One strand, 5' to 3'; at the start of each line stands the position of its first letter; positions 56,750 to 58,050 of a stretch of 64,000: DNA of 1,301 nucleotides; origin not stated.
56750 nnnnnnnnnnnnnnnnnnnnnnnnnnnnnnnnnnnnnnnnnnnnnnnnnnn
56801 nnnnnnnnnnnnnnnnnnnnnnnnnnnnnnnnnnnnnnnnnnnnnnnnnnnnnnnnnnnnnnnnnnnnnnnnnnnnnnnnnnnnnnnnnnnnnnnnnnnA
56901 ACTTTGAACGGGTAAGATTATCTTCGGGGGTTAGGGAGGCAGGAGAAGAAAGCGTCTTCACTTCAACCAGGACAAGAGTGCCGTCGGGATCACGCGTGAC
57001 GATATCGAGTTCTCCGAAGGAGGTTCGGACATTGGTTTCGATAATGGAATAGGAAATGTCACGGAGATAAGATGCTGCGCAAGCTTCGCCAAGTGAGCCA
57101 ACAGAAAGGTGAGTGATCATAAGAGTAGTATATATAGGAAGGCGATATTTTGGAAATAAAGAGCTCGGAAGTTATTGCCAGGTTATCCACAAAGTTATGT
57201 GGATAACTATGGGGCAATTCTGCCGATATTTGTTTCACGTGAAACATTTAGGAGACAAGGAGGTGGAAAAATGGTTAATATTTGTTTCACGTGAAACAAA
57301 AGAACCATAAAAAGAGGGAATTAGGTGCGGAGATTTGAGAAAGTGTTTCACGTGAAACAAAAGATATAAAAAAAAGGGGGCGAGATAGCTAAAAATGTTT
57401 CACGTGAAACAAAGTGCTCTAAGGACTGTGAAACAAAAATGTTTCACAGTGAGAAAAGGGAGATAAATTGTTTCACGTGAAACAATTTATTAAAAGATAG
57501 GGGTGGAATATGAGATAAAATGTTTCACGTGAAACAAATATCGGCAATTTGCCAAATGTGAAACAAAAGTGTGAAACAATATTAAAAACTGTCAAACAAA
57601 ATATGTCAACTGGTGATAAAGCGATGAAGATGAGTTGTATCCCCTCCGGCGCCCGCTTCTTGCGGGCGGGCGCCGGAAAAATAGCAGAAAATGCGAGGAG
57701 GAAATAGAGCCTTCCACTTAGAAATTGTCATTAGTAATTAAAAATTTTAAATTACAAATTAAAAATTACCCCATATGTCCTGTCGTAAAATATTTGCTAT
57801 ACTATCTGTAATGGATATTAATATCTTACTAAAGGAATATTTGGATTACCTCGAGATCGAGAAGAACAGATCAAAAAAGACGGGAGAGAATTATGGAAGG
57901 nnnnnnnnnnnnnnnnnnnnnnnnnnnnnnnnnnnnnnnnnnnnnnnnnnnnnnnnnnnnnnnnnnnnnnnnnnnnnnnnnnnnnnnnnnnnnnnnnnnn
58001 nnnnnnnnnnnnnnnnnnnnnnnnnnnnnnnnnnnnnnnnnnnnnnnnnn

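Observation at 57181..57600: Dense cluster of six perfect parS consensus sites plus a DnaA-box palindrome next to a Xer-like recombinase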

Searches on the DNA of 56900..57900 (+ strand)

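Call 56: search_rna_families(source=window, start=56900, end=57900, threshold=evalue, max_evalue=1)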
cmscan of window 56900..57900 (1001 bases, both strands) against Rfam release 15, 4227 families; matches with E-value up to 1: 8.
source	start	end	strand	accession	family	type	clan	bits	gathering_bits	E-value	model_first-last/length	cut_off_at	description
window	57225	57305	+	RF03926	MIR1435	Gene; miRNA;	-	30.5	94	0.026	1-186/186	no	MIR1435 microRNA precursor family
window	57464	57542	+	RF03926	MIR1435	Gene; miRNA;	-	29.8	94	0.037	1-186/186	no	MIR1435 microRNA precursor family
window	57444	57561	-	RF04228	MIR6140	Gene; miRNA;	-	24.8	140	0.047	1-165/165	no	MIR6140 microRNA precursor family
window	57466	57539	+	RF04228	MIR6140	Gene; miRNA;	-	22.9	140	0.13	1-165/165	no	MIR6140 microRNA precursor family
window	57463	57540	+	RF04087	MIR5565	Gene; miRNA;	-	20.7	80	0.13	1-109/109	no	MIR5565 microRNA precursor family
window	57466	57539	-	RF04128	MIR8562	Gene; miRNA;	-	20.5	211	0.33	1-242/242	no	MIR8562 microRNA precursor family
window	57325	57424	+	RF01932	bxd_4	Gene; lncRNA;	-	19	40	0.93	1-106/106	no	Bithoraxoid conserved region 4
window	57466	57539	+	RF04128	MIR8562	Gene; miRNA;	-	18.7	211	0.82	1-242/242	no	MIR8562 microRNA precursor family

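Call 79: search_dna_similar(query=window:57121-57774:+, collection=plasmids, mode=distant, max_rows=10)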
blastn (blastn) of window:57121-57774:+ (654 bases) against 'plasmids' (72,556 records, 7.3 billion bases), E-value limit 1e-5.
No match.

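Call 80: search_dna_similar(query=window:57121-57774:+, collection=phages, mode=distant, max_rows=10)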
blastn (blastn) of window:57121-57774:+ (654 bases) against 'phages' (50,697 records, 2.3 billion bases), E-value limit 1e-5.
No match.
